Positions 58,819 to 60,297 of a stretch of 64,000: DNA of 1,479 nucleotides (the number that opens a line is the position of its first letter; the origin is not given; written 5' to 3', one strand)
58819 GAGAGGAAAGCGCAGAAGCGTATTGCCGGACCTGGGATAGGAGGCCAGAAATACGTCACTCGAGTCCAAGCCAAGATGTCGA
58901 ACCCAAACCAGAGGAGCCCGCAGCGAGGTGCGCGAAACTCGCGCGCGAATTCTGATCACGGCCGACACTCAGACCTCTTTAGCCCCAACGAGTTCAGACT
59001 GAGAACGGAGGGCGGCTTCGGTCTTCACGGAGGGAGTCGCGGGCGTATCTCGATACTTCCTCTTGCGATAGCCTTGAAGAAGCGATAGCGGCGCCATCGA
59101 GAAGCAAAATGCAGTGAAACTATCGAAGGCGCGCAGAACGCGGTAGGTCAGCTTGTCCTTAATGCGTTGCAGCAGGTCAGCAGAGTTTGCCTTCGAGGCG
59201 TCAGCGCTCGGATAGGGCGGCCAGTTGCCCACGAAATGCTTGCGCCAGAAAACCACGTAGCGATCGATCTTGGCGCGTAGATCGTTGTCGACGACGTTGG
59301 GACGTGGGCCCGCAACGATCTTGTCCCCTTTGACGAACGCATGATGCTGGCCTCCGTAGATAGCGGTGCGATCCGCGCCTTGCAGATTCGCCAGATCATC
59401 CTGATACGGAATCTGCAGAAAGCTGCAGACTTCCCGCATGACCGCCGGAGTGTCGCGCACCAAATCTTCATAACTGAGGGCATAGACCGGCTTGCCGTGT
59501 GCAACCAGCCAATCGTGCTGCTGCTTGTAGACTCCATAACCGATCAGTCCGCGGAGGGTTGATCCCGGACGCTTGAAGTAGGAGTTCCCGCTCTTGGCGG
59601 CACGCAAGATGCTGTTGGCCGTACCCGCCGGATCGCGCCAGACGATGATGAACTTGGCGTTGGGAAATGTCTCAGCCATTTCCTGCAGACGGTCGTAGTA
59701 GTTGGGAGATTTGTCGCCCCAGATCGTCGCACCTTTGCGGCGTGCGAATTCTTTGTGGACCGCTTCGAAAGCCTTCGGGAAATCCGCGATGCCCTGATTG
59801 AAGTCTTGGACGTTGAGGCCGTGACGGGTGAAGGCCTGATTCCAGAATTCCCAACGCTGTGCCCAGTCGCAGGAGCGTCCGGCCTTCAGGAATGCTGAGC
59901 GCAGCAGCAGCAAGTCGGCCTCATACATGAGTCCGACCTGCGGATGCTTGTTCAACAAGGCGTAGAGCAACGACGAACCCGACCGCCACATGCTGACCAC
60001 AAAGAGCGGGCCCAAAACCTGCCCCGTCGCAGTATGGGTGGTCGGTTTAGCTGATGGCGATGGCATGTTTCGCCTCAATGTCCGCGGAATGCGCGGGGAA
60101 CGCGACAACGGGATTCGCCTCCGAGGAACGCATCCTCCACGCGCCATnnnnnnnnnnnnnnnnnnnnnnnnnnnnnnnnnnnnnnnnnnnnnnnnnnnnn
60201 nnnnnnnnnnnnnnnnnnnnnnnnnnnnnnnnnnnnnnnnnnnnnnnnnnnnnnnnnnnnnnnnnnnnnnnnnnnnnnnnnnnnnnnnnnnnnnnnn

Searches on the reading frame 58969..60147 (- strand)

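Call 47: search_protein_families(library=pfam, proteins=[window:58969-60147:-], max_evalue=0.001)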
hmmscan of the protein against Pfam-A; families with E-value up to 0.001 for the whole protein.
window:58969-60147:- (392 aa): 2 families
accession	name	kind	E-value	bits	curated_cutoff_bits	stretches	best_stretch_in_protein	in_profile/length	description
PF13469.12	Sulfotransfer_3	-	2.1e-32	113.6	27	1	47-250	1-216/216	Sulfotransferase family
PF00685.33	Sulfotransfer_1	-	9.5e-11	42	22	1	48-250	4-185/255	Sulfotransferase domain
